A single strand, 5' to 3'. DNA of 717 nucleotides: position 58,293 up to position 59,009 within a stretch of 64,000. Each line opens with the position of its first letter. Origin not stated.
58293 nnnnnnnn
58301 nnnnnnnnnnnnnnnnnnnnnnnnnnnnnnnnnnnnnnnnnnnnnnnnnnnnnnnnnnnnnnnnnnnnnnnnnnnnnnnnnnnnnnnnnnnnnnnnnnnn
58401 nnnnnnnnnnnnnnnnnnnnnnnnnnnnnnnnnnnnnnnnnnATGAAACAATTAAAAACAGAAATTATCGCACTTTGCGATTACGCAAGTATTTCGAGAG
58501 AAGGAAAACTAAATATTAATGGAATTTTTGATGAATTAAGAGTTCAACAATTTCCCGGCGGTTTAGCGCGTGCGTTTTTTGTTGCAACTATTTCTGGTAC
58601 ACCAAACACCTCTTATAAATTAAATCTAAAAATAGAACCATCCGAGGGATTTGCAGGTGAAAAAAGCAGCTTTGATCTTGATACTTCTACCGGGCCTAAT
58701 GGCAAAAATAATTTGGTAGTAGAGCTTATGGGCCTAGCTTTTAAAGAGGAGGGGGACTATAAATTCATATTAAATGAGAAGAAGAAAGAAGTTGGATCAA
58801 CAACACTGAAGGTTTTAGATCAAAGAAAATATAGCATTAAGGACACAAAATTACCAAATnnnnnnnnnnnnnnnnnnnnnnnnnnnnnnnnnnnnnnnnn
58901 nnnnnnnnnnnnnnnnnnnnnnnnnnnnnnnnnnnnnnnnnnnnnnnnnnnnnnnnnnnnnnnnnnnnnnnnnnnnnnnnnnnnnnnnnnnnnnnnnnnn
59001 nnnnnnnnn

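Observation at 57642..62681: Self-contained B12-dependent dNTP module: NrdR operator, nrdR, two unknown coupled ORFs, class II RNR and PduO-type adenosyltransferase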

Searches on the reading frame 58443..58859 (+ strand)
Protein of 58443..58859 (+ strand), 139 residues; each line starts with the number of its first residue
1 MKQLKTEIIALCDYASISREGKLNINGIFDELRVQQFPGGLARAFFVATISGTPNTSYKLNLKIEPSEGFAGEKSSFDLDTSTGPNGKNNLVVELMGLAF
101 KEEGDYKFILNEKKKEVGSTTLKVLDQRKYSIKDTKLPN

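Call 3: search_protein_families(library=pfam, proteins=[window:58443-58859:+], max_evalue=0.1)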
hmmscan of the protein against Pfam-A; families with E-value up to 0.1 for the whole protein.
window:58443-58859:+ (139 aa): 1 family
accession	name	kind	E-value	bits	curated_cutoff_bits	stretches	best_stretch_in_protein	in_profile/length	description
PF22091.2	DUF6941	-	1.2e-18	68.1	27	1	7-124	1-124/125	Family of unknown function (DUF6941)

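Call 8: search_protein_families(library=phrogs, proteins=[window:58443-58859:+], max_evalue=0.1)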
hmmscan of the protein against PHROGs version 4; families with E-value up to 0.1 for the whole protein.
window:58443-58859:+ (139 aa): 0 families

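Call 9: search_protein_families(library=ncbifam, proteins=[window:58443-58859:+], max_evalue=0.1)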
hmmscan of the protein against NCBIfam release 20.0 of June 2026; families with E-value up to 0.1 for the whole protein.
window:58443-58859:+ (139 aa): 0 families

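Call 10: search_solved_structures(query=window:58443-58859:+, max_evalue=10)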
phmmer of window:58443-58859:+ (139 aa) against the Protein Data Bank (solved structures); distinct sequences matched with E-value up to 10: 2.
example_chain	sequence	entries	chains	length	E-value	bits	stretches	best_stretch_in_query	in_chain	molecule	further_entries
7ru9_E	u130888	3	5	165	0.36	14.1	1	79-133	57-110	Ubiquitin-like protein 4A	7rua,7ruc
6jja_A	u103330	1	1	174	0.81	12.9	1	60-127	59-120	Nucleocapsid protein CP17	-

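Call 13: find_homologous_proteins(query=window:58443-58859:+, max_evalue=0.001)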
Query window:58443-58859:+ (139 aa): 242 proteins with E <= 0.001 among 254 candidates; the best 120 are listed.
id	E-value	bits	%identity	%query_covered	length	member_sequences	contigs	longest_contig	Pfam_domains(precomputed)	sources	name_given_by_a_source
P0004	1.0e-78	280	92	100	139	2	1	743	PF22091.3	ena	-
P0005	7.3e-74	264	89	100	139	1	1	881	PF22091.3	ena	-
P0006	4.4e-72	258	83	100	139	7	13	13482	PF22091.3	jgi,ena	-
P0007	3.9e-71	255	83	100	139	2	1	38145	PF22091.3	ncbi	-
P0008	1.5e-70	253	83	100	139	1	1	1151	PF22091.3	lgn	-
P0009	3.7e-69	249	81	100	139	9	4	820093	PF22091.3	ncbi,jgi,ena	-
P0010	2.6e-68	246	82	100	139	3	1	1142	PF22091.3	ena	-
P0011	2.7e-66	239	79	99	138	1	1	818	PF22091.3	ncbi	-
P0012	3.8e-66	239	79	100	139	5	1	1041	PF22091.3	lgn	-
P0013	6.1e-65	235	79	100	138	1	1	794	PF22091.3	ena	-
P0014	6.2e-65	235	73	100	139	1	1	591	PF22091.3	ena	-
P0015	1.1e-64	234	76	100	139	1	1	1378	PF22091.3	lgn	-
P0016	2.1e-64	233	76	100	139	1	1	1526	PF22091.3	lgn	-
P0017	6.2e-64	232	78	100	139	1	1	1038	PF22091.3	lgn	-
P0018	2.8e-63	230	77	100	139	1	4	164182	PF22091.3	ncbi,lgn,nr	ncbi:MAG: hypothetical protein HYT08_03515 [Candidatus Levybacteria bacterium]|nr:hypothetical prote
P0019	1.4e-61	224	75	100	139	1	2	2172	PF22091.3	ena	-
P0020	4.6e-61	222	73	100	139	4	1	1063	PF22091.3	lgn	-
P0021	3.0e-58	213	77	93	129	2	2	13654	PF22091.3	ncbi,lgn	-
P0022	4.3e-58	213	69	99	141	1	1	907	PF22091.3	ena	-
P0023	5.2e-57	209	71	100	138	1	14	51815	PF22091.3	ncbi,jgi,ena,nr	ncbi:MAG: hypothetical protein A3B44_01785 [Candidatus Levybacteria bacterium RIFCSPLOWO2_01_FULL_38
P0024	1.1e-56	208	84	83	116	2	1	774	PF22091.3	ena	-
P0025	2.0e-56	207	69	100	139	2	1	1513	PF22091.3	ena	-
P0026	1.1e-55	205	69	100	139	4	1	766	PF22091.3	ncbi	-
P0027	1.3e-55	205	70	100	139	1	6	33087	PF22091.3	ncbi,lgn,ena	ncbi:MAG: hypothetical protein AAB609_02080 [Patescibacteria group bacterium]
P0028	9.8e-51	189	67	88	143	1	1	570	PF22091.3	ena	-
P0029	1.1e-50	189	68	99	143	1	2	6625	PF22091.3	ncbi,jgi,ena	-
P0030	3.1e-49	184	64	100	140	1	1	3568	PF22091.3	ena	-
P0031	7.7e-49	183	63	100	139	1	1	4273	PF22091.3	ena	-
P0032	1.7e-48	182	63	100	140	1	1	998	PF22091.3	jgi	jgi:hypothetical protein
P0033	2.5e-48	181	61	100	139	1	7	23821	PF22091.3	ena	-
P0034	8.4e-48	180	62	100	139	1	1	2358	PF22091.3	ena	-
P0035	1.9e-47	178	62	99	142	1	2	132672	PF22091.3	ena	-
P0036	2.4e-47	178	60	100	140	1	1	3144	PF22091.3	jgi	jgi:hypothetical protein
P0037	2.7e-47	178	60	100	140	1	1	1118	PF22091.3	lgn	-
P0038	3.1e-47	178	61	100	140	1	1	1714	PF22091.3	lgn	-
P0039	5.1e-47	177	59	100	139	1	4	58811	PF22091.3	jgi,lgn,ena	-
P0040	5.2e-47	177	61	99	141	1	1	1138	PF22091.3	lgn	-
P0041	7.3e-47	176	64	99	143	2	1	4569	PF22091.3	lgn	-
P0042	1.1e-46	176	63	100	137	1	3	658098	PF22091.3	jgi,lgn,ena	jgi:hypothetical protein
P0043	1.1e-46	176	60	100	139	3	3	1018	PF22091.3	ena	-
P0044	1.4e-46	176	60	99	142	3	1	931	PF22091.3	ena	-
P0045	1.4e-46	176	62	99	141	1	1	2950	PF22091.3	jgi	jgi:hypothetical protein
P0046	1.4e-46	176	62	99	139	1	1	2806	PF22091.3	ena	-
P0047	1.5e-46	175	59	99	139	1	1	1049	PF22091.3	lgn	-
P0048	2.0e-46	175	61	100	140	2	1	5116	PF22091.3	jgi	jgi:hypothetical protein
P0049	2.2e-46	175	61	100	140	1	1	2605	PF22091.3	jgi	jgi:hypothetical protein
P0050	2.3e-46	175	61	100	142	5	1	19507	PF22091.3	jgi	jgi:hypothetical protein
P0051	3.0e-46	175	61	100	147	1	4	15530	PF22091.3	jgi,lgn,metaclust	jgi:hypothetical protein|metaclust:\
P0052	3.3e-46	174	60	100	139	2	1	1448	PF22091.3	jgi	jgi:hypothetical protein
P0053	3.9e-46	174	60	100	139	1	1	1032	PF22091.3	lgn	-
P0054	4.6e-46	174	61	100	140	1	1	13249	PF22091.3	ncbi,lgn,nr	ncbi:MAG: hypothetical protein Q8Q96_01205 [bacterium]|nr:hypothetical protein [bacterium]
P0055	4.9e-46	174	62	99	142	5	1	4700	PF22091.3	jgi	-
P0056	5.7e-46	174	61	98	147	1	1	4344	PF22091.3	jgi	jgi:hypothetical protein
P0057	6.0e-46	174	60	100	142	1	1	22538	PF22091.3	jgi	jgi:hypothetical protein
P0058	6.3e-46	173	61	100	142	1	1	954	PF22091.3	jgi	jgi:hypothetical protein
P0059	7.1e-46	173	63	91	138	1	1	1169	PF22091.3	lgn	-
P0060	8.1e-46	173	60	99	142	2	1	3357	PF22091.3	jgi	-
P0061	1.2e-45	173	61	99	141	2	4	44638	PF22091.3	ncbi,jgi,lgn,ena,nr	ncbi:MAG: hypothetical protein COU25_03440 [Candidatus Levybacteria bacterium CG10_big_fil_rev_8_21_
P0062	1.3e-45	172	61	100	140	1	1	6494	PF22091.3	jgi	jgi:hypothetical protein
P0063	1.3e-45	172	60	99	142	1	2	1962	PF22091.3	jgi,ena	-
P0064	1.4e-45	172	60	100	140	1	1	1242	PF22091.3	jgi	jgi:hypothetical protein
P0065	1.6e-45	172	66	89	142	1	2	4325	PF22091.3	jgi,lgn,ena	jgi:hypothetical protein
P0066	1.7e-45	172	62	99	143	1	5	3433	PF22091.3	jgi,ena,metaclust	metaclust:\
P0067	2.0e-45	172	62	100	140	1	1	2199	PF22091.3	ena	-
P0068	2.0e-45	172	59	100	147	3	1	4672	PF22091.3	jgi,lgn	jgi:hypothetical protein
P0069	2.2e-45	172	69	90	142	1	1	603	PF22091.3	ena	-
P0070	2.7e-45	171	58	99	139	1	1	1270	PF22091.3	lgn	-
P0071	3.2e-45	171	60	100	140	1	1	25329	PF22091.3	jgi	jgi:hypothetical protein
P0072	3.3e-45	171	61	100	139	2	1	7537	PF22091.3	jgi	jgi:hypothetical protein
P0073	3.5e-45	171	59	100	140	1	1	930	PF22091.3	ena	-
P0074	4.7e-45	171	63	98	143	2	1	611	PF22091.3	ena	-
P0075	5.1e-45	171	60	99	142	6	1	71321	PF22091.3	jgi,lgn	jgi:hypothetical protein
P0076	6.4e-45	170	60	100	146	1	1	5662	PF22091.3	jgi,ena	-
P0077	7.2e-45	170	64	90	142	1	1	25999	PF22091.3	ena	-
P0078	7.6e-45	170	60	99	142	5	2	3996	PF22091.3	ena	-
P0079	1.1e-44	169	58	100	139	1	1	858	PF22091.3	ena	-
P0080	1.4e-44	169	59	99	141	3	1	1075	PF22091.3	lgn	-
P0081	1.7e-44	169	65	89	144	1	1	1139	PF22091.3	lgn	-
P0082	4.6e-44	167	59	100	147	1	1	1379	PF22091.3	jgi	jgi:hypothetical protein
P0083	5.2e-44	167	59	99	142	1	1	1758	PF22091.3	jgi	jgi:hypothetical protein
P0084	5.6e-44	167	63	90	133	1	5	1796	PF22091.3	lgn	-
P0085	5.8e-44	167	58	99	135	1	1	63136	PF22091.3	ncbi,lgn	-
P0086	8.1e-44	167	60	100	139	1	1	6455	PF22091.3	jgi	jgi:hypothetical protein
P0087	1.0e-43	166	61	100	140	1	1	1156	PF22091.3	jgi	jgi:hypothetical protein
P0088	1.6e-43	166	59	100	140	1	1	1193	PF22091.3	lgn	-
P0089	2.7e-43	165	60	100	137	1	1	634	PF22091.3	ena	-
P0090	3.1e-43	165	59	99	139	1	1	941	PF22091.3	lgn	-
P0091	3.5e-43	165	58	99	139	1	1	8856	PF22091.3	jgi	jgi:hypothetical protein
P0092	1.1e-42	163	58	100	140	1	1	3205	PF22091.3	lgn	-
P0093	2.0e-42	162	70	78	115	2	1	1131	PF22091.3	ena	-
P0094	2.3e-42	162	60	89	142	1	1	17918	PF22091.3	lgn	-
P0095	2.5e-42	162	57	100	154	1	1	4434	PF22091.3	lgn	-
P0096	4.4e-42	161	59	100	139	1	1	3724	PF22091.3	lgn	-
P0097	4.8e-42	161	59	99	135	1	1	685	PF22091.3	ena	-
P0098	1.3e-41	159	61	89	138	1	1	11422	PF22091.3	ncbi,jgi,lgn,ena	-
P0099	1.8e-41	159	61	89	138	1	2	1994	PF22091.3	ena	-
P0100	2.9e-41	158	58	99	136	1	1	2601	PF22091.3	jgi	-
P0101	3.5e-41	158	61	91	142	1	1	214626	PF22091.3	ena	-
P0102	4.6e-41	158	59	99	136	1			PF22091.3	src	-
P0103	4.7e-41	158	55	100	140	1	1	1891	PF22091.3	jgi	jgi:hypothetical protein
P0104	6.2e-41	157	59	99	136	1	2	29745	PF22091.3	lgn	-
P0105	6.9e-41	157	58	99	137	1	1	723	PF22091.3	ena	-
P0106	7.3e-41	157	58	99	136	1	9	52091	PF22091.3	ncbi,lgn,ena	-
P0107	7.3e-41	157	57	99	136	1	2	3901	PF22091.3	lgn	-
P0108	1.6e-40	156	55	99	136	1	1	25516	PF22091.3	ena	-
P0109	2.5e-40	155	60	88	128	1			PF22091.3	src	-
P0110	2.7e-40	155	55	99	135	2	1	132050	PF22091.3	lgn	-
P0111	3.4e-40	155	57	99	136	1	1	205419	PF22091.3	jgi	jgi:uncharacterized protein DUF6941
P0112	7.5e-40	154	58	99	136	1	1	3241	PF22091.3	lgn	-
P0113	1.1e-39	153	55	99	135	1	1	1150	PF22091.3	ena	-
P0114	1.2e-39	153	58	99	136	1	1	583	PF22091.3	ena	-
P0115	1.2e-39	153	57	99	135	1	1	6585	PF22091.3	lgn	-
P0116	1.8e-39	153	53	99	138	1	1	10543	PF22091.3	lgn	-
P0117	1.8e-39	153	58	99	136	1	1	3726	PF22091.3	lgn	-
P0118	1.9e-39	153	57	99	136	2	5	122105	PF22091.3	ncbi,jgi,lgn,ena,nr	ncbi:MAG TPA: hypothetical protein VND99_04075 [Candidatus Acidoferrales bacterium]|nr:hypothetical 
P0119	1.9e-39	153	58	99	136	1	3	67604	PF22091.3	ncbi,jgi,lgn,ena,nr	ncbi:MAG TPA: hypothetical protein VNW29_07415 [Candidatus Sulfotelmatobacter sp.]|jgi:hypothetical 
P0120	2.6e-39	152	58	99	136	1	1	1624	PF22091.3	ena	-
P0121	3.3e-39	152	59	89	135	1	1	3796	PF22091.3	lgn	-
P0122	3.4e-39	152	54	99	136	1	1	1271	PF22091.3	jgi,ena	-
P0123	3.4e-39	152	53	99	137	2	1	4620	PF22091.3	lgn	-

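Call 16: find_related_loci(query=A1, collection=genome_contigs, flank=8000)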
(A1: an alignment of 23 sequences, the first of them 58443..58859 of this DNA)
Query A1 (139 aa) in genome_contigs; peptide patterns used: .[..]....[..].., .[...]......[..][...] (x = any residue, [..] = any of these).
79 stretches matched a pattern; 22 encode a relative of the query (tblastn E <= 1e-3); 22 distinct loci.
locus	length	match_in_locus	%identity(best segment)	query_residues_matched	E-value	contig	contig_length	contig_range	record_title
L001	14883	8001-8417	83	1-139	8e-78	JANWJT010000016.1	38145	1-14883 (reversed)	MAG: Candidatus Microgenomates bacterium isolate CRAIB_MAG74 c_000000085933, whole genome shotgun sequence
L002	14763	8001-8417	82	1-139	2e-76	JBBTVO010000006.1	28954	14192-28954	MAG: Patescibacteria group bacterium isolate H51-bin110_1 H51_bin110_1_000000000006, whole genome shotgun sequence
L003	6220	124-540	81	1-139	3e-75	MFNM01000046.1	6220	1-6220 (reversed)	MAG: Candidatus Levybacteria bacterium RIFCSPHIGHO2_01_FULL_37_33 rifcsphigho2_01_scaffold_85295, whole genome shotgun s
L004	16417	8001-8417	77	1-139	5e-70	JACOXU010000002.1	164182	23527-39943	MAG: Candidatus Levyibacteriota bacterium isolate NC_groundwater_161_Ag_S-0.1um_37_19 S4_GD2017_2_S1_scaffold_107, whole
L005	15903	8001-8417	76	1-139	8e-70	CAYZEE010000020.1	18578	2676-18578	MAG TPA_asm: uncultured Gammaproteobacteria bacterium isolate SRP271791_co2_53 genome assembly, contig: NODE_706_length_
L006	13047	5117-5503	77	1-129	2e-64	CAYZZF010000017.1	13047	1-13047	MAG TPA_asm: uncultured Gammaproteobacteria bacterium isolate SRP093762_co1_95 genome assembly, contig: NODE_2799_length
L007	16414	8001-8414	71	1-139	1e-63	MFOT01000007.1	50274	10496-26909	MAG: Candidatus Levybacteria bacterium RIFCSPLOWO2_01_FULL_38_21 rifcsplowo2_01_scaffold_1682, whole genome shotgun sequ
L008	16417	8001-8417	70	1-139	5e-62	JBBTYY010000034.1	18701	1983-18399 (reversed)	MAG: Patescibacteria group bacterium isolate H52-bin050_1 H52_bin050_1_000000000034, whole genome shotgun sequence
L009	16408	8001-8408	58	1-139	3e-50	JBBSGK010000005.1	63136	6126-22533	MAG: Candidatus Levyibacteriota bacterium isolate LS2_sbin.37 LS2_sbin.37_K_246838_L_63136_cov_12.1151, whole genome sho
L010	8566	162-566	58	3-139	8e-47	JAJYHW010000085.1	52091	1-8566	MAG: bacterium isolate DBS1-3.bin97 NODE_985_length_52091_cov_1.44671, whole genome shotgun sequence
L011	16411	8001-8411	57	1-139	2e-45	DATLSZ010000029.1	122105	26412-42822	MAG TPA_asm: Candidatus Acidiferrales bacterium isolate SMAG_U13943 k141_788886, whole genome shotgun sequence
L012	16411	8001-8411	57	1-139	2e-45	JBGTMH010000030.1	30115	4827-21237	MAG: Patescibacteria group bacterium isolate JTS-RE358 k141_1168247, whole genome shotgun sequence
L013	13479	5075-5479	55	3-139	2e-44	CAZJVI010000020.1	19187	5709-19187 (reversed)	MAG TPA_asm: uncultured Gammaproteobacteria bacterium isolate binchicken_co50_326 genome assembly, contig: NODE_3171_len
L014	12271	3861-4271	56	1-139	1e-44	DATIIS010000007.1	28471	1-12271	MAG TPA_asm: Candidatus Saccharimonadales bacterium isolate SMAG_U15671 k141_726983, whole genome shotgun sequence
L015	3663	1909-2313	56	3-139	3e-44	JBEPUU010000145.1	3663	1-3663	MAG: bacterium isolate 22E.metabat2_refined.014_sub NODE_31031_length_3663_cov_5.751386, whole genome shotgun sequence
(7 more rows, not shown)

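Call 23: predict_structure(alignment_id=A1)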
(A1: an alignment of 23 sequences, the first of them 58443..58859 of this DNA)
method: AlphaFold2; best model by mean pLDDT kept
length: 139 residues; sequences in the alignment: 23
mean_pLDDT: 85.7   pTM: 0.78
mean pLDDT of the five models: 85.7, 81.4, 64.3, 63.9, 54.8
residues with pLDDT >= 90: 75; 70-90: 46; 50-70: 17; < 50: 1
segments of 3 or more residues with pLDDT < 50: none
pLDDT, mean of each block of 10 residues (from residue 1): 84 91 91 88 91 93 76 79 92 88 91 92 86 54
secondary structure, 60 per line:
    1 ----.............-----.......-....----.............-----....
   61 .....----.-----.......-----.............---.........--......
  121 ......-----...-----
elements in order: E5-17 E23-29 E31-34 E39-51 E57-65 E76-82 E88-100 E104-112 E115-126

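Call 28: search_dna_similar(query=window:58443-58859:+, collection=phages, mode=protein, max_evalue=0.01)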
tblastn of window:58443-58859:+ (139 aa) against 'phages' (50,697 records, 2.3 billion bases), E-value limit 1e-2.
No match.

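Call 33: search_protein_representatives(alignment_id=A1)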
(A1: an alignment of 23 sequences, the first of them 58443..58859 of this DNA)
Query: 23 sequences, 139 profile positions. Proteins with E-value up to 0.001 (for the whole library): 1066; up to 1e-10: 170; up to 1e-30: 21. The best 150 are listed.
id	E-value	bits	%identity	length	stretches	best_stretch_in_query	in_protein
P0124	1.1e-44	167.7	-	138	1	2-139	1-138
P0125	2.0e-44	166.8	-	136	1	2-136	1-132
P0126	2.0e-44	166.8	-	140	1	1-130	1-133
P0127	4.0e-40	152.9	-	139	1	2-134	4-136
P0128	2.1e-39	150.5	-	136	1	1-139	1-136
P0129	3.2e-39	150.0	-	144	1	2-137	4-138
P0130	4.4e-39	149.5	-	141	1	2-139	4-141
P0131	6.0e-38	145.8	-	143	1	2-135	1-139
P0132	1.0e-37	145.1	-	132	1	5-138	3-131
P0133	1.0e-37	145.1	-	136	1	2-134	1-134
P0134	5.8e-35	136.2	-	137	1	2-129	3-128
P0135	2.7e-34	134.0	-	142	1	2-133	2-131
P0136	1.1e-33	132.0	-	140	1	3-137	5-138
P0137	1.1e-33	132.0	-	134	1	2-133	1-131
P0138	1.3e-33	131.8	-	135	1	2-132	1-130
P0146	5.1e-28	113.7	-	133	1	2-130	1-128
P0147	5.7e-26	107.0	-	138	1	2-139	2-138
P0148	9.5e-26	106.3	-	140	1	2-139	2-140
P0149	2.4e-24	101.8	-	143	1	2-128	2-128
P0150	2.6e-24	101.7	-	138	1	3-138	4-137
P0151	3.7e-24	101.2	-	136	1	3-131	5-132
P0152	5.6e-24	100.6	-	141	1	3-132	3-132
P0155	1.9e-23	98.9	-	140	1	2-134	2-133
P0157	7.8e-23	96.9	-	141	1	2-137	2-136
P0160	2.8e-22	95.1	-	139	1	3-137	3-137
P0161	7.0e-22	93.8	-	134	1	2-130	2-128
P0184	3.3e-18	81.9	-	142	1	3-137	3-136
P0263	4.2e-12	62.1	-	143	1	6-139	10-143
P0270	2.1e-11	59.9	-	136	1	8-128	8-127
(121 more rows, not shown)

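Call 34: find_encoding_contigs(protein=P0160, flank=6000, max_places=3)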
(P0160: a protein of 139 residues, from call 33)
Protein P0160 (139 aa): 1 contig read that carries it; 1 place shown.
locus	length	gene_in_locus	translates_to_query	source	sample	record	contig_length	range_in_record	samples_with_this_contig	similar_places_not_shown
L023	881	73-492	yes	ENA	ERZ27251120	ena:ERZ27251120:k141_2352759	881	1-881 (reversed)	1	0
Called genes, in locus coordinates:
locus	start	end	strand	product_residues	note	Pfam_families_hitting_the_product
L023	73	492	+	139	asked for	PF22091:DUF6941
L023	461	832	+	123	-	-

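Call 39: find_related_loci(query=A3, collection=metagenome_contigs, flank=6000)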
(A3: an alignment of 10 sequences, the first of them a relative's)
Query A3 (138 aa) in metagenome_contigs; peptide patterns used: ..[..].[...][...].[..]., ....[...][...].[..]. (x = any residue, [..] = any of these).
348 stretches matched a pattern; 178 encode a relative of the query (tblastn E <= 1e-3); the best 80 are kept; 80 distinct loci.
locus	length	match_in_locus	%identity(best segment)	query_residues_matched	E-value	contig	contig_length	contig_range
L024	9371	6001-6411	49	1-138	6e-41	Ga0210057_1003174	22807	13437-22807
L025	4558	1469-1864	48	7-137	9e-36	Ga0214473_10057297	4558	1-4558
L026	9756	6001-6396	48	7-137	9e-36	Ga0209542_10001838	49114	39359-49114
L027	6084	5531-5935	40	3-136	5e-33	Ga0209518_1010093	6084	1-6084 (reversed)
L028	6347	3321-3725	40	3-136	5e-33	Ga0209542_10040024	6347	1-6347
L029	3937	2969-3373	40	3-136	5e-33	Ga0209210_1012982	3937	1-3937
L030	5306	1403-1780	47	1-125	2e-32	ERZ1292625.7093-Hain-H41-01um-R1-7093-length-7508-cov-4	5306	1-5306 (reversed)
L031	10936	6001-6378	44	1-125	6e-32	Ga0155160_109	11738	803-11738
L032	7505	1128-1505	44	1-125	6e-32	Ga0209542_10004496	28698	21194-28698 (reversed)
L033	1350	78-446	44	4-125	8e-32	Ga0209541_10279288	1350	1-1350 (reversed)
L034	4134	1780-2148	44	4-125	8e-31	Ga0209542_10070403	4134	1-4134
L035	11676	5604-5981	42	1-125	3e-30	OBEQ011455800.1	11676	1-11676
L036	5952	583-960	40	1-125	1e-28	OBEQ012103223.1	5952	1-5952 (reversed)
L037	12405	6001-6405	39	1-138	7e-28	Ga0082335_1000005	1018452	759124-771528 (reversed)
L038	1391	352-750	38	4-138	1e-27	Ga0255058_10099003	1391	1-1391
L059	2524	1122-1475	37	4-121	2e-23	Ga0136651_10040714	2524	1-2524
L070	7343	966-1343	37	2-129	2e-22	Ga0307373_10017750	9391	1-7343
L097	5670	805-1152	37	12-128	9e-20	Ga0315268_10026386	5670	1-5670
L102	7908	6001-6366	33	7-128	2e-19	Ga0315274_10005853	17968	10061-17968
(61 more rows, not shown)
